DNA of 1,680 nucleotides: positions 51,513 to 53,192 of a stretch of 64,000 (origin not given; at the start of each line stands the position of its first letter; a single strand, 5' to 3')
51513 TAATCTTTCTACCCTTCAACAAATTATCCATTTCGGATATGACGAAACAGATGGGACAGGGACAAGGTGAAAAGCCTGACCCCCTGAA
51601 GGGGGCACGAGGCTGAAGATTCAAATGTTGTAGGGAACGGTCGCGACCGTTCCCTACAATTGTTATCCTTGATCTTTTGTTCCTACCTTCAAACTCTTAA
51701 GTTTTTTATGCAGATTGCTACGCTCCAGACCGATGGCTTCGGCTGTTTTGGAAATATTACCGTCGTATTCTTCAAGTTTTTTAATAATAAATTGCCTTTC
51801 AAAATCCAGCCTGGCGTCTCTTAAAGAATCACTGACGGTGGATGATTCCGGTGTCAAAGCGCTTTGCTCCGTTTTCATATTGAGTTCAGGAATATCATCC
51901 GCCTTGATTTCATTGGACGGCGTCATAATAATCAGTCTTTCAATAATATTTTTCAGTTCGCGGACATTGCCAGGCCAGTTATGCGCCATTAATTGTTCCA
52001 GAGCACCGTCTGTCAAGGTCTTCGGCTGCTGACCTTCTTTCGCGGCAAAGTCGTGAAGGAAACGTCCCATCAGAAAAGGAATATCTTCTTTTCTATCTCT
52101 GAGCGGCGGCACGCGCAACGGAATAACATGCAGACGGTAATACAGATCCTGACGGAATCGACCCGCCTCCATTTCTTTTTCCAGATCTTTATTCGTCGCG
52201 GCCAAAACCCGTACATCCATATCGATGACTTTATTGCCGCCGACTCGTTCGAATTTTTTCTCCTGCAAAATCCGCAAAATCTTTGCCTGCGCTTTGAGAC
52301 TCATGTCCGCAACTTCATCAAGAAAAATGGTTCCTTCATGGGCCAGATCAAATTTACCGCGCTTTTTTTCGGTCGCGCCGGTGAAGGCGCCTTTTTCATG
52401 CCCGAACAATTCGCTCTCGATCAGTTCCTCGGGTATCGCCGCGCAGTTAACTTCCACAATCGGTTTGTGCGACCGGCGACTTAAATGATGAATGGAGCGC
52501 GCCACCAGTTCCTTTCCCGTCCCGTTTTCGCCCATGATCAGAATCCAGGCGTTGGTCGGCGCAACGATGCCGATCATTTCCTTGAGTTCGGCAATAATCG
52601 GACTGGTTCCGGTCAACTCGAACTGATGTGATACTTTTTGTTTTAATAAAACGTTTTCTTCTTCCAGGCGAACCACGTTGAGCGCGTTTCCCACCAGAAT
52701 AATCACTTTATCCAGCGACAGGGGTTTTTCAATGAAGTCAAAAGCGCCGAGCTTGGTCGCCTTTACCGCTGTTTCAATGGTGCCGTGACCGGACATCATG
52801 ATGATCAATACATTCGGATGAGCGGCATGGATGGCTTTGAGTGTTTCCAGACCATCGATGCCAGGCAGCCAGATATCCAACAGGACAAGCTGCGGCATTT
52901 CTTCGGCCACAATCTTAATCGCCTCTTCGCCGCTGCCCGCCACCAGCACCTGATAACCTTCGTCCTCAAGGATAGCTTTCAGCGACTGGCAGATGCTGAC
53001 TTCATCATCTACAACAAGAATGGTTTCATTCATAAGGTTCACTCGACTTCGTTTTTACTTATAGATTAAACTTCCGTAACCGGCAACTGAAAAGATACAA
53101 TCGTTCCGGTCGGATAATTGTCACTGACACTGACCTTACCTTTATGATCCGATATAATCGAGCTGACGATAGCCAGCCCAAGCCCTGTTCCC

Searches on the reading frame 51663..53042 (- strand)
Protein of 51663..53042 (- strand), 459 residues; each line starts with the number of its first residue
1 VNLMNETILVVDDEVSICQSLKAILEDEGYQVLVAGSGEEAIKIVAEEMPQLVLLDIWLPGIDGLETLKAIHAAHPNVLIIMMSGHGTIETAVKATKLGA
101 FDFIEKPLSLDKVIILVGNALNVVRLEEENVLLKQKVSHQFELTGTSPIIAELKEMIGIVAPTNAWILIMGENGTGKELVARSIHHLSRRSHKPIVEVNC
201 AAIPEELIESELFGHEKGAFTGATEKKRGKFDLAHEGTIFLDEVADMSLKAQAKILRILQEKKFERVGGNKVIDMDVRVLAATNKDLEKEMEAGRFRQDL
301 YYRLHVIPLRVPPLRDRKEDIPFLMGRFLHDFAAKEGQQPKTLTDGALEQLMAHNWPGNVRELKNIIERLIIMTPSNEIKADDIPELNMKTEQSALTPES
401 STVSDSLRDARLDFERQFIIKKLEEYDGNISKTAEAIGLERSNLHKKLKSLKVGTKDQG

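Call 29: search_protein_families(library=pfam, proteins=[window:51663-53042:-], max_evalue=0.001)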
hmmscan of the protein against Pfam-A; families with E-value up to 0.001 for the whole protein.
window:51663-53042:- (459 aa): 8 families
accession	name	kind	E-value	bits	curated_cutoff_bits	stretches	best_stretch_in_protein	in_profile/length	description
PF00158.32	Sigma54_activat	-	6.9e-71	237.8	20.2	1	144-309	2-167/168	Sigma-54 interaction domain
PF00072.30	Response_reg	-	9.4e-31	106.7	30.2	1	8-114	1-107/111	Response regulator receiver domain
PF25601.1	AAA_lid_14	-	8.4e-26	90.1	27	1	315-395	1-81/87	AAA+ ATPase lid domain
PF14532.12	Sigma54_activ_2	-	2.5e-22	80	25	1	145-314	2-138/138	Sigma-54 interaction domain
PF02954.25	HTH_8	-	5.9e-09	35.9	22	1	413-449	4-40/42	Bacterial regulatory protein, Fis family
PF07728.20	AAA_5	-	2.1e-07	31.5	22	1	167-286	2-124/139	AAA domain (dynein-related subfamily)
PF01078.27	Mg_chelatase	-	9e-06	25.7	20.3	1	154-261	12-132/207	Magnesium chelatase, subunit ChlI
PF00004.35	AAA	-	2.4e-05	25.2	21.2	1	167-300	1-127/131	ATPase family associated with various cellular activities (AAA)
